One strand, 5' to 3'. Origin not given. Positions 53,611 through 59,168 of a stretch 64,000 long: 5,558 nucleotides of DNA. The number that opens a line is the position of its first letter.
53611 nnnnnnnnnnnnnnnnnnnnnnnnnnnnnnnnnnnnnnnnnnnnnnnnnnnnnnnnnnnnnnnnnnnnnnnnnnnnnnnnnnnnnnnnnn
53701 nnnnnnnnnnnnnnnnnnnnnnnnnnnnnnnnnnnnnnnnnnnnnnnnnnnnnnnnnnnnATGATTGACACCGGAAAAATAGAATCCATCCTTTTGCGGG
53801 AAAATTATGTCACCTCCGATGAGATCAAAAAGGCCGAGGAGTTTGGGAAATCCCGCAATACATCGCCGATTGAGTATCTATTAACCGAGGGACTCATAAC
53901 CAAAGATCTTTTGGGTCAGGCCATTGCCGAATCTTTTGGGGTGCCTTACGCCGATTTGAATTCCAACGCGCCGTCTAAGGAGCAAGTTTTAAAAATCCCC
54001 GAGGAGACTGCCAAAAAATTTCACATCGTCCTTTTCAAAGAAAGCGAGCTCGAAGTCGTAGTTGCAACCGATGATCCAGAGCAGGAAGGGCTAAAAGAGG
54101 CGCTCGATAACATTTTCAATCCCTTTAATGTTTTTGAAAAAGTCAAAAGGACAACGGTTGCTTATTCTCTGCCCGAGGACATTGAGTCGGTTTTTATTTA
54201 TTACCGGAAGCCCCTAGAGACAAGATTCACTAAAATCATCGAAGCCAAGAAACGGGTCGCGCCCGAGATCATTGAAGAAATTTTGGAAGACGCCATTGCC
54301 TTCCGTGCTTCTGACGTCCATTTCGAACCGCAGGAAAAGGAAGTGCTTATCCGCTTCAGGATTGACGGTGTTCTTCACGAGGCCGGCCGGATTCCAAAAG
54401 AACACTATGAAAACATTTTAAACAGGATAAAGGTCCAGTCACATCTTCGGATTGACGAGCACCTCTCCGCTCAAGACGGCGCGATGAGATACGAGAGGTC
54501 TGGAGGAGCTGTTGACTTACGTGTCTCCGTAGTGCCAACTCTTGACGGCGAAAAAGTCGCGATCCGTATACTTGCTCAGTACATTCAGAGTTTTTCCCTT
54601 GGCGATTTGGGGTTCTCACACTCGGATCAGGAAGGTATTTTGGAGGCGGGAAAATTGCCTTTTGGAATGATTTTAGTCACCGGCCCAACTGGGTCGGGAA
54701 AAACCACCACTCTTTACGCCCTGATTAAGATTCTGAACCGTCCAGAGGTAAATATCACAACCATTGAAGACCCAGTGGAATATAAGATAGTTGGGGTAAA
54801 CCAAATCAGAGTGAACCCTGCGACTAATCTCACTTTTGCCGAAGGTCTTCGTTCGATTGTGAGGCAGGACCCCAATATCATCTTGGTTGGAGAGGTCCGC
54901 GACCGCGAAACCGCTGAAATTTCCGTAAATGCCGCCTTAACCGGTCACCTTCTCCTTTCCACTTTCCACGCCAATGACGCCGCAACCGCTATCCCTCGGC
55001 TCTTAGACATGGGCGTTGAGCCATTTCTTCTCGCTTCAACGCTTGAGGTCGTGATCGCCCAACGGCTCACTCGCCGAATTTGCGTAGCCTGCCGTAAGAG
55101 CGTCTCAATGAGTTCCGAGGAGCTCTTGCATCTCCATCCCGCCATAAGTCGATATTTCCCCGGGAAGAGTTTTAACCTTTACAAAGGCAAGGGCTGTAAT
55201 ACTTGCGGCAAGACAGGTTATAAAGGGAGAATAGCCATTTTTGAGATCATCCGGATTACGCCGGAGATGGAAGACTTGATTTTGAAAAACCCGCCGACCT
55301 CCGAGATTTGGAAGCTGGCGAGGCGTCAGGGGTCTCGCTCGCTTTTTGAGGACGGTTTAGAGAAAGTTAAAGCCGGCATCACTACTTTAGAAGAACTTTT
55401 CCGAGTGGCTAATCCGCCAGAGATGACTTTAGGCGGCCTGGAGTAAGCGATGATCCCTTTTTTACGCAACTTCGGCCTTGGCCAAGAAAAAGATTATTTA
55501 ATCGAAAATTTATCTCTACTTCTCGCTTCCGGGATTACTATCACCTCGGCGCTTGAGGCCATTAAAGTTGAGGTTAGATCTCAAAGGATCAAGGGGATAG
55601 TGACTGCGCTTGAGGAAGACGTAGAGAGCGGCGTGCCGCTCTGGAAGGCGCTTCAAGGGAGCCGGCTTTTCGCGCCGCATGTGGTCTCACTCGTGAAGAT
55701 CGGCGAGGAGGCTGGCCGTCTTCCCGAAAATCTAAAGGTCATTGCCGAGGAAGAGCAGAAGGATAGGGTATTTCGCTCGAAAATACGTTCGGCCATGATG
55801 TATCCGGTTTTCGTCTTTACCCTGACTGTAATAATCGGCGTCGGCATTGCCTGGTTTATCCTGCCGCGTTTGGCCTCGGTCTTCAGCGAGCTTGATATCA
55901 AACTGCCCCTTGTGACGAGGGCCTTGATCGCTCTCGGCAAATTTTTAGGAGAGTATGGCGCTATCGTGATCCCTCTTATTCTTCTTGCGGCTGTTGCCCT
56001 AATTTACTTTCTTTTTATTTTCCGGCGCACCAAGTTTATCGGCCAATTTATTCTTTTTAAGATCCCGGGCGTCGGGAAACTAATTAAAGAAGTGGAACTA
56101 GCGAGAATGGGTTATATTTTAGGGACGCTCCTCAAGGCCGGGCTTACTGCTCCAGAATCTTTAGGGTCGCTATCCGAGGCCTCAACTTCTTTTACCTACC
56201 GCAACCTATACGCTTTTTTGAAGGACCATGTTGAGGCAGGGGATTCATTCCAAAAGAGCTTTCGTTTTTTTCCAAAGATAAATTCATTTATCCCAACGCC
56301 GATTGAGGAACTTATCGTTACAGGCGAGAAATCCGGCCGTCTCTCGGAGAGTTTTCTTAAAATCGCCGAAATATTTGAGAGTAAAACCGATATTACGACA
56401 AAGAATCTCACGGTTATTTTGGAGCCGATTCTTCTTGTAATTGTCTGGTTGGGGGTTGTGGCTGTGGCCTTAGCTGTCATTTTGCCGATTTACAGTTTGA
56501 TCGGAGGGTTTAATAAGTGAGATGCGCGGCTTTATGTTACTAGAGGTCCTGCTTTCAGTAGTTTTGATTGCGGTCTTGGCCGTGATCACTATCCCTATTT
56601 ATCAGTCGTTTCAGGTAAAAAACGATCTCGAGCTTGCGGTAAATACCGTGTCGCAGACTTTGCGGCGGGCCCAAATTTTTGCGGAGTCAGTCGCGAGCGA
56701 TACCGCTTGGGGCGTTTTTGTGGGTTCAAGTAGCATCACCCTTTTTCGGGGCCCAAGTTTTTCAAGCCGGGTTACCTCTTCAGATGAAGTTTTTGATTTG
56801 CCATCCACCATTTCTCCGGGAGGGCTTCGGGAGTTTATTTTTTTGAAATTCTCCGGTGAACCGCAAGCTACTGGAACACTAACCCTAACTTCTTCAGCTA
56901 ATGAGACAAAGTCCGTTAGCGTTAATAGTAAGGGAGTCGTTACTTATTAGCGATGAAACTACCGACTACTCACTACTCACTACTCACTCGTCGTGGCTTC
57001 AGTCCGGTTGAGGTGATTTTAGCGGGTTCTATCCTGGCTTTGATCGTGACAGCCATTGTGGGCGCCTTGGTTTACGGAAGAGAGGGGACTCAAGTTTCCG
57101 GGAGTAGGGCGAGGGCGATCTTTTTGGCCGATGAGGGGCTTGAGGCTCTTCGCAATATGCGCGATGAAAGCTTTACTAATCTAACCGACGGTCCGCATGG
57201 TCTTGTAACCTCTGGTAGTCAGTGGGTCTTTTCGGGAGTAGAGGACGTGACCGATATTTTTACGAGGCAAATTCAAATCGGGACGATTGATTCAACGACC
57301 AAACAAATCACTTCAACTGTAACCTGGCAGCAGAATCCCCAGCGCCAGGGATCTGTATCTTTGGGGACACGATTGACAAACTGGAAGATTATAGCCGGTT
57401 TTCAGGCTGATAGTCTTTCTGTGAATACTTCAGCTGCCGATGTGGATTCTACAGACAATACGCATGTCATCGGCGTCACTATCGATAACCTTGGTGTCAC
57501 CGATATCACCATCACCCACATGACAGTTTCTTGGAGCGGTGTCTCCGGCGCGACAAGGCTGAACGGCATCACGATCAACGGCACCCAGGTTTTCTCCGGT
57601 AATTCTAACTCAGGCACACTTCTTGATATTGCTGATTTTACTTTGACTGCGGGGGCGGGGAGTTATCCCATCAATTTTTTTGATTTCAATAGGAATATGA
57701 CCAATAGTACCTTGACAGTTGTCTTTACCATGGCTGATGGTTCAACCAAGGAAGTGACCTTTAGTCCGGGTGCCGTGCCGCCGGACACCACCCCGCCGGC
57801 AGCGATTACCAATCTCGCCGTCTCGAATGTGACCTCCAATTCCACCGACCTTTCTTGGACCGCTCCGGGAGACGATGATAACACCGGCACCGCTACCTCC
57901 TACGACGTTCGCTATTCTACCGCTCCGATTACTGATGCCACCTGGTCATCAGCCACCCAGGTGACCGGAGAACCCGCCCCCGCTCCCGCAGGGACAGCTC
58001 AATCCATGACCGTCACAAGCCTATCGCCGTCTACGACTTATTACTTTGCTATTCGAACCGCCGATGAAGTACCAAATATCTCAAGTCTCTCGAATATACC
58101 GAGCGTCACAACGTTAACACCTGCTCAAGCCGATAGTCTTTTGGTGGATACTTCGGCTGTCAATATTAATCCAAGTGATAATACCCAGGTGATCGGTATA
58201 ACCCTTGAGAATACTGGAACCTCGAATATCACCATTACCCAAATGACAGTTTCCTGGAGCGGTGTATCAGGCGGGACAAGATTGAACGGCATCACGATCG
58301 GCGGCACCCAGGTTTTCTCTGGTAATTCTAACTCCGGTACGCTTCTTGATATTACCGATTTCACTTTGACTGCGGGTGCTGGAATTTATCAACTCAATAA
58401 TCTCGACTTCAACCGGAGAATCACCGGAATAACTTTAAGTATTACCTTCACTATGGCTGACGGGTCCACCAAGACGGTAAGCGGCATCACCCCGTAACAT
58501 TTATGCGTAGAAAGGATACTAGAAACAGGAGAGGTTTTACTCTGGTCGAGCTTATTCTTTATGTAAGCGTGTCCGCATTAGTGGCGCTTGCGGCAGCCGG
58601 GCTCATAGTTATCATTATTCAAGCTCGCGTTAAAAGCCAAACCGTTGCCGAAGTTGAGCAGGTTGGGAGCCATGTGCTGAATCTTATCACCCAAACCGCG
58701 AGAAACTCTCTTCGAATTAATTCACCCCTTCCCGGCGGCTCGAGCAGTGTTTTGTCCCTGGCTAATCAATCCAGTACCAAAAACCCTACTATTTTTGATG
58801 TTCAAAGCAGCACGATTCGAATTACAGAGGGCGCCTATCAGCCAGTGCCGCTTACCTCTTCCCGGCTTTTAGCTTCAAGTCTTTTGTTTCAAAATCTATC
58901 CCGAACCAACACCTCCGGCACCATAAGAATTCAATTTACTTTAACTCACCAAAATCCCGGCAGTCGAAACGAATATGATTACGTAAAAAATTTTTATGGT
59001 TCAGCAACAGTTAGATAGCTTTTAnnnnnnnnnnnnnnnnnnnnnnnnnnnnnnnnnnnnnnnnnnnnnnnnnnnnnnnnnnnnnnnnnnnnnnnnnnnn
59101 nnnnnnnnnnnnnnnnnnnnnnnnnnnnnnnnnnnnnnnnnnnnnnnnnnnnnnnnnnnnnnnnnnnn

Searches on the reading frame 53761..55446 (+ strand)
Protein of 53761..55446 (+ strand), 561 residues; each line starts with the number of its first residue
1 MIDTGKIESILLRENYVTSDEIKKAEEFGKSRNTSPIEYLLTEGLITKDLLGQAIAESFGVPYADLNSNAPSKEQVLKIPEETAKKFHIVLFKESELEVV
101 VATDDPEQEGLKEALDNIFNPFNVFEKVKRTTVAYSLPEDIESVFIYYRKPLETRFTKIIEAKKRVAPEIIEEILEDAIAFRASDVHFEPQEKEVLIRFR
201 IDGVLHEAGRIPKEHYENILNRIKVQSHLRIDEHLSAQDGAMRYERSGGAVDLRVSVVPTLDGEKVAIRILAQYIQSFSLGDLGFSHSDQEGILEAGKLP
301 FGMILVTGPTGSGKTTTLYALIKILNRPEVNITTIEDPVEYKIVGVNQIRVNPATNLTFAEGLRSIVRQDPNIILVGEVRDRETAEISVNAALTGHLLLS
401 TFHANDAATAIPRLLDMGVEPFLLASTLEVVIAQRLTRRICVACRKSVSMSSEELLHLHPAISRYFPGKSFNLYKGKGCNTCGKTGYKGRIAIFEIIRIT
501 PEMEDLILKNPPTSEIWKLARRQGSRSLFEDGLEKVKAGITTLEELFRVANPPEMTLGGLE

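Call 22: search_protein_families(library=pfam, proteins=[window:53761-55446:+], max_evalue=0.001)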
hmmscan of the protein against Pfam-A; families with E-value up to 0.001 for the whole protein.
window:53761-55446:+ (561 aa): 4 families
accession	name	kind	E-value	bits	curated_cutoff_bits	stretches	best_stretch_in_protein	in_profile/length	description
PF00437.27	T2SSE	-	4.3e-120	401.2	24.9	1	167-548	8-370/370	Type II/IV secretion system protein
PF05157.20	MshEN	-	1.1e-06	28.9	23.1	1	59-118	1-60/90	MshEN domain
PF13401.12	AAA_22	-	0.00081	20.2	27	0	302-331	6-37/130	AAA domain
PF13555.12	AAA_29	-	0.00095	19.3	27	0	302-326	23-47/61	P-loop containing region of AAA domain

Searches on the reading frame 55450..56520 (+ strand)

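Call 22: search_protein_families(library=pfam, proteins=[window:55450-56520:+], max_evalue=0.001)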
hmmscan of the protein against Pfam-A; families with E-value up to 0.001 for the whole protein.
window:55450-56520:+ (356 aa): 1 family
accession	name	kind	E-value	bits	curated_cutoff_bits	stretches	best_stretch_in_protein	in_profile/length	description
PF00482.28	T2SSF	-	3.5e-39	134.1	25.2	2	18-139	2-125/125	Type II secretion system (T2SS), protein F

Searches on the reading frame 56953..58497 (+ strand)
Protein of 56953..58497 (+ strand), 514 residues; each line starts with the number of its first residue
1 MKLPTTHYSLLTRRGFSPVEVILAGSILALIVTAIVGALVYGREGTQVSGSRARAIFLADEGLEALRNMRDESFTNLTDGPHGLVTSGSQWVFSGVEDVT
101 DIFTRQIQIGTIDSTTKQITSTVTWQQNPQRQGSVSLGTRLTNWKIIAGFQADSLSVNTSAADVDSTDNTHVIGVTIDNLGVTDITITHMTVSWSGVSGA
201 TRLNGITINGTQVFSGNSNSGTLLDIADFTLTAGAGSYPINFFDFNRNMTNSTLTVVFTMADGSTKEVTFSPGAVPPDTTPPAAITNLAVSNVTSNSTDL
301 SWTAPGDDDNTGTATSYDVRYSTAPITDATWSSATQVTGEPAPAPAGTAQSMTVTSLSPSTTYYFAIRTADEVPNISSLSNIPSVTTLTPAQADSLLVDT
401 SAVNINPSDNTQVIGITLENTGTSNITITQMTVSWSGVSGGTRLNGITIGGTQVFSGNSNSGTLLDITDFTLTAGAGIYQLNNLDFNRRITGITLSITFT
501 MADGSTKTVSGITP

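Call 22: search_protein_families(library=pfam, proteins=[window:56953-58497:+], max_evalue=0.001)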
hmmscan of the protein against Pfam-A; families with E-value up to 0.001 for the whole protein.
window:56953-58497:+ (514 aa): 4 families
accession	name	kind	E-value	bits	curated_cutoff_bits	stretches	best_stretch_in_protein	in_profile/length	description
PF00041.27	fn3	-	1.7e-12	47.8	25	1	284-370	2-69/84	Fibronectin type III domain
PF16656.11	Pur_ac_phosph_N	-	5.8e-07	30.4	30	1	287-378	5-84/93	Purple acid Phosphatase, N-terminal domain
PF04213.18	HtaA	-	5.3e-05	24.3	24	0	86-230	21-164/164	Htaa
PF16794.11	fn3_4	-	0.00053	20.3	27.1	0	287-373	7-92/103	Fibronectin-III type domain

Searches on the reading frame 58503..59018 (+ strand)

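Call 40: search_protein_families(library=pfam, proteins=[window:58503-59018:+], max_evalue=0.001)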
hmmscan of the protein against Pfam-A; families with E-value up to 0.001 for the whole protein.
window:58503-59018:+ (171 aa): 1 family
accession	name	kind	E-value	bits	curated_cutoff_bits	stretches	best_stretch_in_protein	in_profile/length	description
PF07963.17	N_methyl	-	1.7e-06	27.8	21.2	1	7-32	2-27/27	Prokaryotic N-terminal methylation motif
